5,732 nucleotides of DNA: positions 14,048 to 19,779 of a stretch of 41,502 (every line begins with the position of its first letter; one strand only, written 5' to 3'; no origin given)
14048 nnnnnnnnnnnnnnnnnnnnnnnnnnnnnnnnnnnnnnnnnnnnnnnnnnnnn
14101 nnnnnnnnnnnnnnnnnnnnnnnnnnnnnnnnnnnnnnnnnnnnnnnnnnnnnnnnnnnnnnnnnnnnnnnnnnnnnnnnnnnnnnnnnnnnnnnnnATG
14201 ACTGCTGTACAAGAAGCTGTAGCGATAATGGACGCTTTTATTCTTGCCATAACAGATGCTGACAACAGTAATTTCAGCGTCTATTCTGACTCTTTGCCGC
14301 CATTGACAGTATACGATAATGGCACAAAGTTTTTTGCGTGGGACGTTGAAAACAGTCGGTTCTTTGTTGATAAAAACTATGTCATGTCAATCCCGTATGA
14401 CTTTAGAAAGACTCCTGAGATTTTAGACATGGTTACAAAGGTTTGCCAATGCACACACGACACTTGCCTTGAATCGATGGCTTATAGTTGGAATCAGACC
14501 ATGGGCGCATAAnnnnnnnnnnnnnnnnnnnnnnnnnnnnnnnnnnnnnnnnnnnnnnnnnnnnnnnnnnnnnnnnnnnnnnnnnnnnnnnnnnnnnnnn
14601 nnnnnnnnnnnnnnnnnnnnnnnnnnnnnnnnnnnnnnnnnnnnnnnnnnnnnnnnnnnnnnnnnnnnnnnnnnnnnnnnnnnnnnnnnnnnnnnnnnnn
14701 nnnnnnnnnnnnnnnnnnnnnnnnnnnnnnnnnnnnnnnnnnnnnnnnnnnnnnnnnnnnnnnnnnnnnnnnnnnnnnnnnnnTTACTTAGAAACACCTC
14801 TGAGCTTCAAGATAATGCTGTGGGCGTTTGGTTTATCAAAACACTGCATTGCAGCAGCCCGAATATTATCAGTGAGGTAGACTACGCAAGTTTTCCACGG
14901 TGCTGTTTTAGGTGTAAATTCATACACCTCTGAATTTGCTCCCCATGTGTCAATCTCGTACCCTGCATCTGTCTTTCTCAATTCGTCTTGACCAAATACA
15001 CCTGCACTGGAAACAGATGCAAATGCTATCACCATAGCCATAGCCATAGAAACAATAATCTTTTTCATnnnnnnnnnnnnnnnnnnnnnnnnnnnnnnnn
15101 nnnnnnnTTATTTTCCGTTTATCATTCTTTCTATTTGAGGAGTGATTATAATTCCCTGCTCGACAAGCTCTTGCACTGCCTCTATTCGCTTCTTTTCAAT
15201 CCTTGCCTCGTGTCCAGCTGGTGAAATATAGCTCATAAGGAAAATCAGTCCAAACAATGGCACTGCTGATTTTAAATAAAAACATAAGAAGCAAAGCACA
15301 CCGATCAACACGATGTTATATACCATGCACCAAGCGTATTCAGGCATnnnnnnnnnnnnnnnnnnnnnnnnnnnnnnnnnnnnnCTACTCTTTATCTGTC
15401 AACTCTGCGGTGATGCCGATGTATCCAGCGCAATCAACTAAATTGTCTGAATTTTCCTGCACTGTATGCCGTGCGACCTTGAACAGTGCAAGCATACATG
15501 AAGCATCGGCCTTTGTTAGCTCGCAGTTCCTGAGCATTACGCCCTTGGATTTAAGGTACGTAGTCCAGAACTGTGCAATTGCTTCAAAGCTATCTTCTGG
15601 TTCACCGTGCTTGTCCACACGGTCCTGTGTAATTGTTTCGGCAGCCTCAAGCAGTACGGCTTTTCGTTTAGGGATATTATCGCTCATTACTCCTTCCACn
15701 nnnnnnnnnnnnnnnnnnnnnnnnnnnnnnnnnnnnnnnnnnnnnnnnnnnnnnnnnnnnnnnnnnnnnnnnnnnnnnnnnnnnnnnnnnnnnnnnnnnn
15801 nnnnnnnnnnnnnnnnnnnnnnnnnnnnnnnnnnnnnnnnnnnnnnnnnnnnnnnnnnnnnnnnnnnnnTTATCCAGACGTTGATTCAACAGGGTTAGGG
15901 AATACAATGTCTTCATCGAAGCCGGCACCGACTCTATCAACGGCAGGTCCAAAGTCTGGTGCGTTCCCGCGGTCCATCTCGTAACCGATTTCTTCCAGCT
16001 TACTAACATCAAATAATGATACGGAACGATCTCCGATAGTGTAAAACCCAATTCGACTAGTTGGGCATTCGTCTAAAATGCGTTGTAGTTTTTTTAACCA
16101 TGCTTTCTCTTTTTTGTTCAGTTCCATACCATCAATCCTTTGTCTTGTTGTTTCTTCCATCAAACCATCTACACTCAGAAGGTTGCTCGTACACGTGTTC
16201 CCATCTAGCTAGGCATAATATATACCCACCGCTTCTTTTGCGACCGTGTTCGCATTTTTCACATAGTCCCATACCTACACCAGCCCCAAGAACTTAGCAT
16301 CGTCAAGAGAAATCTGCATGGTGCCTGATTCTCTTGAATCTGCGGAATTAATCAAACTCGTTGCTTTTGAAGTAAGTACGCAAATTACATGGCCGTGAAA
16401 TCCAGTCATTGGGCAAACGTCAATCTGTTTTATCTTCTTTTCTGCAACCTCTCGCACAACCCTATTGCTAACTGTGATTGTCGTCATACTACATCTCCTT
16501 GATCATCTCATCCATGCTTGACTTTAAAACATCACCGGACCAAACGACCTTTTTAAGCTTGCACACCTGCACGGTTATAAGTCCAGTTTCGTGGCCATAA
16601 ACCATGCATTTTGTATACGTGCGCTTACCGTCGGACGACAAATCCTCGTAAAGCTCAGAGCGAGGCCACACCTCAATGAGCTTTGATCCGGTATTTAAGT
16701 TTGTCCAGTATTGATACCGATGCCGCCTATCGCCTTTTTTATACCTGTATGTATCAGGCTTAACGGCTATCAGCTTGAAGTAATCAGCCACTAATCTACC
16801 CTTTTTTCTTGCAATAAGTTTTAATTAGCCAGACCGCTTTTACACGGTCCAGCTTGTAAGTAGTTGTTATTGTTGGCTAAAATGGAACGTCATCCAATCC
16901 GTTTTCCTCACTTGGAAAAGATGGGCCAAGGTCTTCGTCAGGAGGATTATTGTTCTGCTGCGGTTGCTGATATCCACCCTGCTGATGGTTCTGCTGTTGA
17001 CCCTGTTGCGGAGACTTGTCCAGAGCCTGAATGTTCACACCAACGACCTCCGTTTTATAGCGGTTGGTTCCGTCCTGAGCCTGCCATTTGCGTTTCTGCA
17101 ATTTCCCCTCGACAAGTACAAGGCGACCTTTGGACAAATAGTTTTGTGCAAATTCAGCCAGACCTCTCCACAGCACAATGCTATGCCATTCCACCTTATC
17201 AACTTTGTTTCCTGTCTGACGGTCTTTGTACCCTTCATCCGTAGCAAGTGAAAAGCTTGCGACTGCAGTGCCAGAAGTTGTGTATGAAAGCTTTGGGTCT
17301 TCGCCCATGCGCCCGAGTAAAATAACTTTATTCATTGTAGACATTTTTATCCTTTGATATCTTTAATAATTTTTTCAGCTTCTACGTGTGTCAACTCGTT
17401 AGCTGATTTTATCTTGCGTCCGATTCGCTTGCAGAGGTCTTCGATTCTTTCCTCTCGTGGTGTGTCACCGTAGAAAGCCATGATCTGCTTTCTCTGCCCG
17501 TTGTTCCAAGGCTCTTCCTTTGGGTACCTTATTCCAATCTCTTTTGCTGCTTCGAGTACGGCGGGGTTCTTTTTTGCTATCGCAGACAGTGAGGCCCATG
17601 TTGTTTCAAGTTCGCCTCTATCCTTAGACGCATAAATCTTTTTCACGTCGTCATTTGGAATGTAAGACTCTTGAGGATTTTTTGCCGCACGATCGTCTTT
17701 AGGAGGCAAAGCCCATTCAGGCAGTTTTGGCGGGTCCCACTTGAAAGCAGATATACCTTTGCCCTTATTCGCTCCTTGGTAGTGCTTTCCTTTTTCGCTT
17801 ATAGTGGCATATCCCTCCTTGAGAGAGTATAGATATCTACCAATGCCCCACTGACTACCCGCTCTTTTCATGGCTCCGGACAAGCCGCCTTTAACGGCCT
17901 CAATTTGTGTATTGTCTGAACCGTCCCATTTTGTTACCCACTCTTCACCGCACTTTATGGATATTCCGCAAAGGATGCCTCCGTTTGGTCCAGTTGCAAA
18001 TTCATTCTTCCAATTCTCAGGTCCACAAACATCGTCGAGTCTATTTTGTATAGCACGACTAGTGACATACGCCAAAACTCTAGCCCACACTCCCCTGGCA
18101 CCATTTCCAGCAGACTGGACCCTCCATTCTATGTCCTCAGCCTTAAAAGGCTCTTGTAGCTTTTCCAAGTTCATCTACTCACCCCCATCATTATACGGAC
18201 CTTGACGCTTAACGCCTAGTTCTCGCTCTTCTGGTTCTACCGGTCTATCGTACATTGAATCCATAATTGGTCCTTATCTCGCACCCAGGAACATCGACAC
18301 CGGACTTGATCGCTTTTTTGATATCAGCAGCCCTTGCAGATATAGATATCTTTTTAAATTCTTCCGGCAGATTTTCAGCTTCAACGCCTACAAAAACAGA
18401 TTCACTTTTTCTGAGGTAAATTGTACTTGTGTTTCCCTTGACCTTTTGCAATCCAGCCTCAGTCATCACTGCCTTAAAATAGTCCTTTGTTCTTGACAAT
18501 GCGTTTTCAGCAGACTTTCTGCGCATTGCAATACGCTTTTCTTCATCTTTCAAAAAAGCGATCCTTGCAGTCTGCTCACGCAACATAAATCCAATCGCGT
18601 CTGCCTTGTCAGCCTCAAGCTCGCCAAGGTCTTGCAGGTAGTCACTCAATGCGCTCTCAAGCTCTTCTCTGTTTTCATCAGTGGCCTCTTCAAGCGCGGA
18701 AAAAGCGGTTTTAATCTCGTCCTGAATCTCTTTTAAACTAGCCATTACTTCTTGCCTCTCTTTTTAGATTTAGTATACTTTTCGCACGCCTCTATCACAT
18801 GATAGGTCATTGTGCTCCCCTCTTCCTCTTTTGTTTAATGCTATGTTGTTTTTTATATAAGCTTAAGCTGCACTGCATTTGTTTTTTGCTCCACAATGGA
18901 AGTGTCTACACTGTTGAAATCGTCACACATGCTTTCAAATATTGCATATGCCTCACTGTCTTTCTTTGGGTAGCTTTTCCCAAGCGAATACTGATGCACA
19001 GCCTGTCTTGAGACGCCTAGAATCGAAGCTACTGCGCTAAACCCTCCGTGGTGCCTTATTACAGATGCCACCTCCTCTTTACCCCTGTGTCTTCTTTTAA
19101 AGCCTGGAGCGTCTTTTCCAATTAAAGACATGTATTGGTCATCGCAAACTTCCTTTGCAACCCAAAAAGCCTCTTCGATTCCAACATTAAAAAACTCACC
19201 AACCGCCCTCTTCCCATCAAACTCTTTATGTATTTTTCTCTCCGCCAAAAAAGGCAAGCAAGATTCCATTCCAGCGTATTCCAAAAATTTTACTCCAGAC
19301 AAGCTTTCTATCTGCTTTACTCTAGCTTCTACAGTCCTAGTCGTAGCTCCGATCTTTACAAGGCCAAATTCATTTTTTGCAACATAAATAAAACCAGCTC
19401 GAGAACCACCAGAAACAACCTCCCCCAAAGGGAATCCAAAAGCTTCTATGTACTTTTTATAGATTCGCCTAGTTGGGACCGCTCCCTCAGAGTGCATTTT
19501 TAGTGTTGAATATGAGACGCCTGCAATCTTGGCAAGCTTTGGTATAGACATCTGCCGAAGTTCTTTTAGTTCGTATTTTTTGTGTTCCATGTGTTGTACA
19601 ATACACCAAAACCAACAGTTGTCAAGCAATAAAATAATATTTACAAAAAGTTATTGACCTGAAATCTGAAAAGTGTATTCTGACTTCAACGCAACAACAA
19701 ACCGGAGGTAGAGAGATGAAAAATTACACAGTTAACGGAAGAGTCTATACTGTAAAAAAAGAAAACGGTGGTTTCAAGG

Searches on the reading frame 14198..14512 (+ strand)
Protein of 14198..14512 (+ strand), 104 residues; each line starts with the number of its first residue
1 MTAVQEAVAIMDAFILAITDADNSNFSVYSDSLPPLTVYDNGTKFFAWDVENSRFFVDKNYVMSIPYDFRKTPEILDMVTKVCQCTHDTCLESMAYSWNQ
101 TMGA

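Call 7: search_protein_families(library=phrogs, proteins=[window:14201-14512:+], max_evalue=1)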
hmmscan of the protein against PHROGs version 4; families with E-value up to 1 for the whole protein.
window:14201-14512:+ (103 aa): 1 family
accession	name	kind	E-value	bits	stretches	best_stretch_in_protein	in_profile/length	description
phrog_17267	-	unknown function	0.0099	17.3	1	7-52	10-55/102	-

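Call 8: search_protein_families(library=pfam, proteins=[window:14201-14512:+], max_evalue=1)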
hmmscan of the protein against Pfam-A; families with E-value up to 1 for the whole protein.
window:14201-14512:+ (103 aa): 2 families
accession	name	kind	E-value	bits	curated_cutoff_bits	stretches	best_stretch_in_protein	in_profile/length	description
PF25027.1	EGF1_RECK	-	0.067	13.9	27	1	50-91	6-42/49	RECK-like, EGF-like 1 domain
PF21133.2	CAA_C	-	0.08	13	22.2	1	32-84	73-125/144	CCA-adding enzyme, C-terminal domain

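Call 32: search_dna_similar(query=window:14198-14509:+, collection=phages, mode=protein, max_evalue=1, max_rows=25)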
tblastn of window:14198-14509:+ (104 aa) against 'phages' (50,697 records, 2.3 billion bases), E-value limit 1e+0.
No match.

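Call 35: find_related_loci(query=window:14198-14509:+, collection=viral_contigs, flank=8000)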
Query window:14198-14509:+ (104 aa) in viral_contigs; peptide patterns used: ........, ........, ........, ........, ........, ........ (x = any residue, [..] = any of these).
12 stretches matched a pattern, but none encodes a relative of the query by tblastn (E <= 1e-3).

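Call 43: search_protein_families(library=padloc, proteins=[window:14198-14512:+], max_evalue=1)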
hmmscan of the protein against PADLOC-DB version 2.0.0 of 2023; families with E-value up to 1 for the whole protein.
window:14198-14512:+ (104 aa): 0 families

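Call 44: search_protein_families(library=ncbifam, proteins=[window:14198-14512:+], max_evalue=1)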
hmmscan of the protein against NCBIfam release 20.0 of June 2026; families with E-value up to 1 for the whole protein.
window:14198-14512:+ (104 aa): 0 families

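Call 70: search_solved_structures(query=window:14198-14509:+, max_evalue=10)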
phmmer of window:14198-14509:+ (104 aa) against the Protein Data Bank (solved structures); distinct sequences matched with E-value up to 10: 1.
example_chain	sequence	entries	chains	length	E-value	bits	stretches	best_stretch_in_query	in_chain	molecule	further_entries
9vsf_A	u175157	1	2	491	0.92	12.9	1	39-89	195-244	Beta-1,3-glucanase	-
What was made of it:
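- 14198..14512 (+): Gene D, 104 aa, acidic, soluble. It is the last gene on the + strand and is conserved with the block. No homologues (calls 7, 8, 32, 35, 70).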

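Call 87: find_encoding_contigs(protein=window:14198-14512:+, flank=3000, max_places=10)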
Protein window:14198-14512:+ (104 aa): 6 contigs read that carry it; 4 places shown.
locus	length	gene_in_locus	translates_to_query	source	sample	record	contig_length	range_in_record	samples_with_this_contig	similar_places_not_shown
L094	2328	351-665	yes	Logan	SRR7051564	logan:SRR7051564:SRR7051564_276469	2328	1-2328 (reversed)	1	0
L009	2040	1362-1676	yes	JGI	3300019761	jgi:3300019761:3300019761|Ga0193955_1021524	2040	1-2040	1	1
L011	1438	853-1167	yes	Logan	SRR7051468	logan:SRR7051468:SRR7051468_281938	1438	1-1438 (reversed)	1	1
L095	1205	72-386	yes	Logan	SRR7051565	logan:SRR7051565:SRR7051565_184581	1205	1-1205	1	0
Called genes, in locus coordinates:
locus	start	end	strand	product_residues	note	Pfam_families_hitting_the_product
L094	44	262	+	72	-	-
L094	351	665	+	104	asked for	-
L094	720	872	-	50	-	-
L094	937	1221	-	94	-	-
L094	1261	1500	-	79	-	-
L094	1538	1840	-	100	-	PF19905:DUF6378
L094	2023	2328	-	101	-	?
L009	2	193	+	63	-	?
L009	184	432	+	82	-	-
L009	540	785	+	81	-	-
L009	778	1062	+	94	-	-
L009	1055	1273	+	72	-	-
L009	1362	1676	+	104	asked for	-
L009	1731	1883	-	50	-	-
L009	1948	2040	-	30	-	?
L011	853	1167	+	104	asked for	-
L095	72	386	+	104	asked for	-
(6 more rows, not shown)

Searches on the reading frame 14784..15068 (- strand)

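Call 7: search_protein_families(library=phrogs, proteins=[window:14784-15068:-], max_evalue=1)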
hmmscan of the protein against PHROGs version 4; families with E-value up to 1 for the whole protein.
window:14784-15068:- (94 aa): 2 families
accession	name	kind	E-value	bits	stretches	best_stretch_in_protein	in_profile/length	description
phrog_27004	-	unknown function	4.7e-08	34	1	31-81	22-72/85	-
phrog_31944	-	unknown function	0.021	16.1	1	27-63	66-104/122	-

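Call 8: search_protein_families(library=pfam, proteins=[window:14784-15068:-], max_evalue=1)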
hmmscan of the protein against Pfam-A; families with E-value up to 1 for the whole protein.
window:14784-15068:- (94 aa): 1 family
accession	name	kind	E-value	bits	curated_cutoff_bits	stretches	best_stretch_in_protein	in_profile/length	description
PF09904.15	HTH_43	-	0.15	12.5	27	1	14-46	42-74/89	Winged helix-turn helix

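Call 43: search_protein_families(library=padloc, proteins=[window:14784-15068:-], max_evalue=1)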
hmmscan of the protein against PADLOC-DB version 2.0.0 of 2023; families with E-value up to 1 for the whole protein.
window:14784-15068:- (94 aa): 0 families

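Call 44: search_protein_families(library=ncbifam, proteins=[window:14784-15068:-], max_evalue=1)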
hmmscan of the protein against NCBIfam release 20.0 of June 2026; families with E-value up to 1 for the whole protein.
window:14784-15068:- (94 aa): 0 families

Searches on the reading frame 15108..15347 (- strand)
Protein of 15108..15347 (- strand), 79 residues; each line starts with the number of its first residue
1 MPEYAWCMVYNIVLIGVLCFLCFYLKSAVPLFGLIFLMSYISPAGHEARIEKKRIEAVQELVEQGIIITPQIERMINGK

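Call 7: search_protein_families(library=phrogs, proteins=[window:15108-15347:-], max_evalue=1)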
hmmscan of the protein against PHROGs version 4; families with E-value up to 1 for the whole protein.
window:15108-15347:- (79 aa): 2 families
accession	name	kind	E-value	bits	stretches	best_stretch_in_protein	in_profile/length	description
phrog_1930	-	unknown function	0.00052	21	1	13-64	13-65/71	-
phrog_23303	-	unknown function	0.16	12.5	1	5-16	10-21/36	-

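Call 8: search_protein_families(library=pfam, proteins=[window:15108-15347:-], max_evalue=1)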
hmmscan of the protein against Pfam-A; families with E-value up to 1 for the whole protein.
window:15108-15347:- (79 aa): 0 families

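Call 43: search_protein_families(library=padloc, proteins=[window:15108-15347:-], max_evalue=1)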
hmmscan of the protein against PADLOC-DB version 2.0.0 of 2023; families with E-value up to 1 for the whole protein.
window:15108-15347:- (79 aa): 0 families

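Call 44: search_protein_families(library=ncbifam, proteins=[window:15108-15347:-], max_evalue=1)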
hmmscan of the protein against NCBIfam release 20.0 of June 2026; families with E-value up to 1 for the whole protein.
window:15108-15347:- (79 aa): 0 families

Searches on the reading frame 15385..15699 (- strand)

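Call 21: search_protein_families(library=phrogs, proteins=[window:15385-15699:-], max_evalue=0.01)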
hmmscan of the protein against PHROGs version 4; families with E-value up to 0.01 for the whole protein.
window:15385-15699:- (104 aa): 4 families
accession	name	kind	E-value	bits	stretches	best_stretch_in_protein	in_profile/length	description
phrog_474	-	other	2.8e-19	71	1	7-101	124-211/274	phosphofructokinase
phrog_1167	-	other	3.7e-14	54.3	1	13-102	4-86/169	phosphofructokinase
phrog_18396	-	unknown function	8.5e-14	53.2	1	7-103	152-247/248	-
phrog_6328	-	unknown function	2e-08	35.7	1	11-100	158-241/249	-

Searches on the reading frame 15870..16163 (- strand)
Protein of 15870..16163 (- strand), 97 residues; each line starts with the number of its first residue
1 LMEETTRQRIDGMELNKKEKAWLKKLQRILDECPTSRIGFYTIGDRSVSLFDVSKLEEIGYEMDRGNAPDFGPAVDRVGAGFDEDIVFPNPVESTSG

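Call 21: search_protein_families(library=phrogs, proteins=[window:15870-16163:-], max_evalue=0.01)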
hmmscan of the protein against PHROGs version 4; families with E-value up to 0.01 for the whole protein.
window:15870-16163:- (97 aa): 1 family
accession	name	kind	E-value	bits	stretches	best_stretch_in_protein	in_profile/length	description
phrog_1714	-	unknown function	3.9e-31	108.5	1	14-97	3-87/87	-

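Call 48: find_related_loci(query=window:15870-16160:-, collection=viral_contigs, flank=10000)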
Query window:15870-16160:- (96 aa) in viral_contigs; peptide patterns used: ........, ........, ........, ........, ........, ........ (x = any residue, [..] = any of these).
308 stretches matched a pattern; 295 encode a relative of the query (tblastn E <= 1e-3); the best 80 are kept; 80 distinct loci.
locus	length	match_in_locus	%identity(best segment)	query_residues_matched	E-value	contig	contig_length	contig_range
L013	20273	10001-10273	47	7-96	2e-26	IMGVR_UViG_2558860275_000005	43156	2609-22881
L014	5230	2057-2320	50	10-96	3e-26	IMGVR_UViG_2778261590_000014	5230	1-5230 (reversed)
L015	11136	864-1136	48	7-96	4e-26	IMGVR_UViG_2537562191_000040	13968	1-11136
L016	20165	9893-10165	48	7-96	5e-26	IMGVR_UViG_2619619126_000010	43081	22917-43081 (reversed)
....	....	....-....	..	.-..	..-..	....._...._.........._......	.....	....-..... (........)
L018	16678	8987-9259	48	7-96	5e-26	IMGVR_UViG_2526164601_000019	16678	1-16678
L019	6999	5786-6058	48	7-96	5e-26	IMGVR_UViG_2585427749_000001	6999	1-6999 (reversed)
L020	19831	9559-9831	48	7-96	5e-26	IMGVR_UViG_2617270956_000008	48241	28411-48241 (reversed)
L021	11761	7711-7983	48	7-96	5e-26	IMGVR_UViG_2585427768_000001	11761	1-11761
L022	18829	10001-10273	48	7-96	5e-26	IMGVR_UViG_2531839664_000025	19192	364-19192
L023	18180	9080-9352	48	7-96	5e-26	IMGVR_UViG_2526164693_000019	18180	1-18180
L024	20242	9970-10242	48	7-96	5e-26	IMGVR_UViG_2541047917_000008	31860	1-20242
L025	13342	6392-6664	48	7-96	5e-26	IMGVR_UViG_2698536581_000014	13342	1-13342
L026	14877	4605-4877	48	7-96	5e-26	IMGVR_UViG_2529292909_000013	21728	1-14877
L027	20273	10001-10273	48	7-96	5e-26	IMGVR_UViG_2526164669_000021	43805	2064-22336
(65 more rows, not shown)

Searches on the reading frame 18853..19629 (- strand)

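Call 78: search_protein_families(library=phrogs, proteins=[window:18853-19629:-], max_evalue=0.001)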
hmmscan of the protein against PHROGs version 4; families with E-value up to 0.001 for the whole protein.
window:18853-19629:- (258 aa): 6 families
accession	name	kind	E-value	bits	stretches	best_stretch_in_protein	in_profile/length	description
phrog_8130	-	unknown function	6.9e-10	39.5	1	77-159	179-260/434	-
phrog_16524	-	unknown function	1.9e-08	35.2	1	77-160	23-112/215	-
phrog_35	-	transcription regulation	8e-07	30.3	0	177-213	68-105/181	transcriptional repressor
phrog_4284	-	unknown function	2.6e-06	28.3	1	77-149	83-153/171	-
phrog_409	-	transcription regulation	4e-06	28.4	0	190-215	20-45/127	transcriptional regulator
phrog_8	-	transcription regulation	7.3e-05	23.4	0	18-84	164-227/346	transcriptional regulator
